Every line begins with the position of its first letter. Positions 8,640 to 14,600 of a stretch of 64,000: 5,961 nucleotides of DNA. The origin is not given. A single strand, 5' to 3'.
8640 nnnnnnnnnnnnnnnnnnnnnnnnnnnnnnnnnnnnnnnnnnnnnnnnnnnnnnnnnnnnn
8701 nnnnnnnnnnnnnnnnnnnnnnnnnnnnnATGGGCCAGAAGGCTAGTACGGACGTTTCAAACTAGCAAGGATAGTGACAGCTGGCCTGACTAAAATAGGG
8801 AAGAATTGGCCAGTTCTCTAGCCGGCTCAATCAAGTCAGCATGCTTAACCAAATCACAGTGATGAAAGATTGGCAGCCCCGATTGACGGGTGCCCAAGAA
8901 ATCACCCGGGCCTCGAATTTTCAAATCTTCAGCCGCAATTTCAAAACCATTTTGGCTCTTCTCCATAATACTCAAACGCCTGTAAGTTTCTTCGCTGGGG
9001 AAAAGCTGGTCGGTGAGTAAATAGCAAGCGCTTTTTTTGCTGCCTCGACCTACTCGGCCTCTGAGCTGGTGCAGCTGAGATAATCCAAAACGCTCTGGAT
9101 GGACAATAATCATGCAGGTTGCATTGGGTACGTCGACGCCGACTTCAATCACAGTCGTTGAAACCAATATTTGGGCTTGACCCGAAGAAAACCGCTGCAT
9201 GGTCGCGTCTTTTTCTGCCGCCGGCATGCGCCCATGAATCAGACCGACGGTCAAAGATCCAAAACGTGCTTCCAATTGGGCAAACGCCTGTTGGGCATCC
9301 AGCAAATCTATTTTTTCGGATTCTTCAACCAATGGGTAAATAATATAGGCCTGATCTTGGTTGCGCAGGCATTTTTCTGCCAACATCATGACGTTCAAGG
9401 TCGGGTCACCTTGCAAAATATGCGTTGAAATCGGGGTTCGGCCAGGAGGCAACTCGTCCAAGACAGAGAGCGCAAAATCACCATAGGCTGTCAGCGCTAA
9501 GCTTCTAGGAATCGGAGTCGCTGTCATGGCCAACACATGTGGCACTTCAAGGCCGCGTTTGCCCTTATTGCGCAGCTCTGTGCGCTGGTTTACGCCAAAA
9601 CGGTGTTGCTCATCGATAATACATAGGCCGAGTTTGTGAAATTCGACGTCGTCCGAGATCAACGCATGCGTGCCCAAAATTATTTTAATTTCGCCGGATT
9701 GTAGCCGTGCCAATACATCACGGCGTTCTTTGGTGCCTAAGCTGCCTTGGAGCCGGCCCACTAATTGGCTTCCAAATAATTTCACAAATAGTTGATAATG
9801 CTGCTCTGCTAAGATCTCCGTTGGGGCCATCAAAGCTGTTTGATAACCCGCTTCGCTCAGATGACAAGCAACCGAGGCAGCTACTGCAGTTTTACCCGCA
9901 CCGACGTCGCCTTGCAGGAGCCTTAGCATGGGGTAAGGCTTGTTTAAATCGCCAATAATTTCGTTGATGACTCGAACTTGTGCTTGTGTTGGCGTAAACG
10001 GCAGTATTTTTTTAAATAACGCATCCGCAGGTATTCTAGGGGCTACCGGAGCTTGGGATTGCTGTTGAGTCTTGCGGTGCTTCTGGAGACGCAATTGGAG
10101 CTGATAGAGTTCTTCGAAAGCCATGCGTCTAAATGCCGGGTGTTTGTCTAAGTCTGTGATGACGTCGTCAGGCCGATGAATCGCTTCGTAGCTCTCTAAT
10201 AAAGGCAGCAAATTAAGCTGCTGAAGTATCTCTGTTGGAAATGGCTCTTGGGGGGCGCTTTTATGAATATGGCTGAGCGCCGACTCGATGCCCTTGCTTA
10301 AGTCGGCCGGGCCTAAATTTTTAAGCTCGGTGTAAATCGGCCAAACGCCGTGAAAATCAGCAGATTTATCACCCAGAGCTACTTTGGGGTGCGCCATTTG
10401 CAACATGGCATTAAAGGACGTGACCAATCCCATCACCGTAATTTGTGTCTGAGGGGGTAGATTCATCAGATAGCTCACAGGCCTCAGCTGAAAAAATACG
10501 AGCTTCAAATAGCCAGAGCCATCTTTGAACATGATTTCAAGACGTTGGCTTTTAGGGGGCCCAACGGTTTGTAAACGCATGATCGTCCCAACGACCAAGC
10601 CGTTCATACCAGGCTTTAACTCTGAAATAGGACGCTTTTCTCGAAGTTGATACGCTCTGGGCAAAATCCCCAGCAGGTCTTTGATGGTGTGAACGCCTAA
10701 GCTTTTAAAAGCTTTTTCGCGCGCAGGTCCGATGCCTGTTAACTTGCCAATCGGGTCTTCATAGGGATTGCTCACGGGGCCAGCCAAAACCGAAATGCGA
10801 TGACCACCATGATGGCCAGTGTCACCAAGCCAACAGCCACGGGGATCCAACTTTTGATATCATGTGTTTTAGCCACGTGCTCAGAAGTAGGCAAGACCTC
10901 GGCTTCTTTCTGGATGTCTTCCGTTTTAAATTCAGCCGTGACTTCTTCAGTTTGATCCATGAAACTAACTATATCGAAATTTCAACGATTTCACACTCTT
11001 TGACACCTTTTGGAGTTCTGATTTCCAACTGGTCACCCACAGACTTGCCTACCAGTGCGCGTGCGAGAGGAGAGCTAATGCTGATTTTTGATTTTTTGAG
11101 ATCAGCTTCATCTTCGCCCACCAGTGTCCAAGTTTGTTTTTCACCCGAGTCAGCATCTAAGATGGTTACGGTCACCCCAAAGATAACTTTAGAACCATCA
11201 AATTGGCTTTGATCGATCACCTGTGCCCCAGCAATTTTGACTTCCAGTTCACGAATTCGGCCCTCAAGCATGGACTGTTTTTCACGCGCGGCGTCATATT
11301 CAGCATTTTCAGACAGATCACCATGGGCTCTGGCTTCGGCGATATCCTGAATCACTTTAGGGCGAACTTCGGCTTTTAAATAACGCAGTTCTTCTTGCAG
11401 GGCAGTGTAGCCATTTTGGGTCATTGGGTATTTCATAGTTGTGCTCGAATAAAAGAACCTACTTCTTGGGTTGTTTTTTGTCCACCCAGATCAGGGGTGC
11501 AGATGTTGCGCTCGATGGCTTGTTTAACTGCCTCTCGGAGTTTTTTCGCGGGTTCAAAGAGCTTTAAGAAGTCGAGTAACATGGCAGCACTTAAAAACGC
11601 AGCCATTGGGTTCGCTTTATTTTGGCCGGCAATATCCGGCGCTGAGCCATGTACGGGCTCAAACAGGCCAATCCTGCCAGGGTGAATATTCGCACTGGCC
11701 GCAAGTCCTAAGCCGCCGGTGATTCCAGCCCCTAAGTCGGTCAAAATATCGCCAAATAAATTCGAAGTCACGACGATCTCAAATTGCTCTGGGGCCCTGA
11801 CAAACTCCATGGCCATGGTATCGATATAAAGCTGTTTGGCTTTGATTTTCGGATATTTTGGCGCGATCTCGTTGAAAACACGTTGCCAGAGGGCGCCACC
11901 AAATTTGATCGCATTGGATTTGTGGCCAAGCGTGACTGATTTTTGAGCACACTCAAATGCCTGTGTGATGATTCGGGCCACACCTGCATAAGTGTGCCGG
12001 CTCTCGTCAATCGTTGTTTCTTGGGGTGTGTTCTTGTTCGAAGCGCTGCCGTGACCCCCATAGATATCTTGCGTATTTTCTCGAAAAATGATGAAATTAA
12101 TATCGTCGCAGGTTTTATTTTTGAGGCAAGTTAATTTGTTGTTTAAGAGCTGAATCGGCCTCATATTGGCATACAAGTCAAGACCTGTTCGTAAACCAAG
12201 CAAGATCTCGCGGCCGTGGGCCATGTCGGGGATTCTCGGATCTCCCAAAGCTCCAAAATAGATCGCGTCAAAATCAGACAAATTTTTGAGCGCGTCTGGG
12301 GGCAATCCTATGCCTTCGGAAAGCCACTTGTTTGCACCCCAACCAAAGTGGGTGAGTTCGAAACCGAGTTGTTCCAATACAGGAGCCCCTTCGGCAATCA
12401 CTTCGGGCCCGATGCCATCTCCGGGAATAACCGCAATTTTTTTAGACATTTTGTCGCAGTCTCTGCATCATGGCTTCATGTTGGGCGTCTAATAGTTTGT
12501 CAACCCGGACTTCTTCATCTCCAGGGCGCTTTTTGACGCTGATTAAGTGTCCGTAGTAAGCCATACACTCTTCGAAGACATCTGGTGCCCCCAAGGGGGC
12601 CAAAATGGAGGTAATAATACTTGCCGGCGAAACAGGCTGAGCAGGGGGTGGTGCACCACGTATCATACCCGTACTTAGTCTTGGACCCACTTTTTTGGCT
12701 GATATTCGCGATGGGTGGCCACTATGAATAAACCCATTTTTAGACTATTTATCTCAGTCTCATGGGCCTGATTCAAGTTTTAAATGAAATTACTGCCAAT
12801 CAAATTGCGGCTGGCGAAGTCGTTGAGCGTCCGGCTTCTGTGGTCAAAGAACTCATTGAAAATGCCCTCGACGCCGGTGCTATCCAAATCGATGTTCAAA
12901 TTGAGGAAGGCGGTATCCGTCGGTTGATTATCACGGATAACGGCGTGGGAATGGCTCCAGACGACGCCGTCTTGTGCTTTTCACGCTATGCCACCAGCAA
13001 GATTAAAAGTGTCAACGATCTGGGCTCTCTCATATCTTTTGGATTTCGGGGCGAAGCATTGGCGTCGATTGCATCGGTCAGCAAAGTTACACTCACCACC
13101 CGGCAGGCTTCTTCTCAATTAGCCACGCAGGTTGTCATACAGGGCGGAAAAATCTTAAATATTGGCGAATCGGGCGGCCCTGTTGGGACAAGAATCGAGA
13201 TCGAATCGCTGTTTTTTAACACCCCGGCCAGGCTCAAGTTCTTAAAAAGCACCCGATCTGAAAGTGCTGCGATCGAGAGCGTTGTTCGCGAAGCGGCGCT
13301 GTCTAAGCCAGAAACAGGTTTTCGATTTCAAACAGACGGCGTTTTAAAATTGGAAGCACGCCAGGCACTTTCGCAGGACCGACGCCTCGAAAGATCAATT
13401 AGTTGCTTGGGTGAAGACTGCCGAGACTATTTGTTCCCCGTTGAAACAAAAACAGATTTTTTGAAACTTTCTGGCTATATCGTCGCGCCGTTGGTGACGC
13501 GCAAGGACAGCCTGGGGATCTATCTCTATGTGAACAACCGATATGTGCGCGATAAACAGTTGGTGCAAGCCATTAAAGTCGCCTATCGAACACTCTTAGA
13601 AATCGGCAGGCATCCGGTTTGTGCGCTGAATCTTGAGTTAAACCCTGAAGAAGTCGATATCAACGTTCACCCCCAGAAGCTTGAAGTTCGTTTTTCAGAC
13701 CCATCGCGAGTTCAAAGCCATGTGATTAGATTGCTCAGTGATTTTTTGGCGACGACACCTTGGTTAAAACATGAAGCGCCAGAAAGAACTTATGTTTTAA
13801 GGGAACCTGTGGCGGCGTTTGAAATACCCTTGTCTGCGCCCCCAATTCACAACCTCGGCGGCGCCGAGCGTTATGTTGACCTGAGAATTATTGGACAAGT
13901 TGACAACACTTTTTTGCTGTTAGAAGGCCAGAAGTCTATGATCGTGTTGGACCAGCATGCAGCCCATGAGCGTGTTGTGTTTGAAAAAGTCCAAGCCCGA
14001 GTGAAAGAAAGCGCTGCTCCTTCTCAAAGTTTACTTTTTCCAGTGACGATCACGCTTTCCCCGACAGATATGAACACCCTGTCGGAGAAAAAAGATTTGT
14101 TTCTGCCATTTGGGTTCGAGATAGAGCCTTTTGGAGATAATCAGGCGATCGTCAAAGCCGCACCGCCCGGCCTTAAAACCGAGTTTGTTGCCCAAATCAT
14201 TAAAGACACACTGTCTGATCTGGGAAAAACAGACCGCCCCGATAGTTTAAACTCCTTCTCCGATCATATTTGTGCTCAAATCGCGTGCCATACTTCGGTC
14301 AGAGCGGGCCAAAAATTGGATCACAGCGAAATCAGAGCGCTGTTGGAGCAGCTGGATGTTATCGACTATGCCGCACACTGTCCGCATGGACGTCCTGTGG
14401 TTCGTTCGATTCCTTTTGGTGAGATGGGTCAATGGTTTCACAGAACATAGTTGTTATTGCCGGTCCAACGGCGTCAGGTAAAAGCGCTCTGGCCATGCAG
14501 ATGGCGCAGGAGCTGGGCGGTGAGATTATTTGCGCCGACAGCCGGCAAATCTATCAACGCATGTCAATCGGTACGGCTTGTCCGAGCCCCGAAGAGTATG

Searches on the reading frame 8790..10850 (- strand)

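Call 74: search_protein_families(library=pfam, proteins=[window:8790-10850:-], max_evalue=0.00001)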
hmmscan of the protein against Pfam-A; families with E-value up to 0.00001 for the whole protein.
window:8790-10850:- (686 aa): 5 families
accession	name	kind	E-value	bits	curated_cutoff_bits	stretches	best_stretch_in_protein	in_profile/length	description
PF00271.37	Helicase_C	-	4.1e-24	85.4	23.5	1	496-602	13-108/110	Helicase conserved C-terminal domain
PF00270.35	DEAD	-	1e-22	81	26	1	289-450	2-163/167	DEAD/DEAH box helicase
PF04851.21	ResIII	-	1.5e-11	45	22.5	1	286-446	3-162/164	Type III restriction enzyme, res subunit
PF17191.10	RecG_wedge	-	3.1e-10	40.3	23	1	38-193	6-160/162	RecG wedge domain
PF19833.4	RecG_dom3_C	-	3.4e-08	33.9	26.8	1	634-683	3-53/87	ATP-dependent DNA helicase RecG, domain 3, C-terminal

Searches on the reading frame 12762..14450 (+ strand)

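Call 74: search_protein_families(library=pfam, proteins=[window:12762-14450:+], max_evalue=0.00001)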
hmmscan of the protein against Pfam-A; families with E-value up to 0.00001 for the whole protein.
window:12762-14450:+ (562 aa): 4 families
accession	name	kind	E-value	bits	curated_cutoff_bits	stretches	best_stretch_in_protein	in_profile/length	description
PF08676.16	MutL_C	-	7.1e-40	136.4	25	1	377-519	1-142/142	MutL C terminal dimerisation domain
PF01119.25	DNA_mis_repair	-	1.6e-33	115.3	26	1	215-329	4-118/119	DNA mismatch repair protein, C-terminal domain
PF13589.12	HATPase_c_3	-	1.8e-12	47.9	25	1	25-124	4-103/137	Histidine kinase-, DNA gyrase B-, and HSP90-like ATPase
PF02518.31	HATPase_c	-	1.4e-07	32.4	26.4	1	22-80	4-64/111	Histidine kinase-, DNA gyrase B-, and HSP90-like ATPase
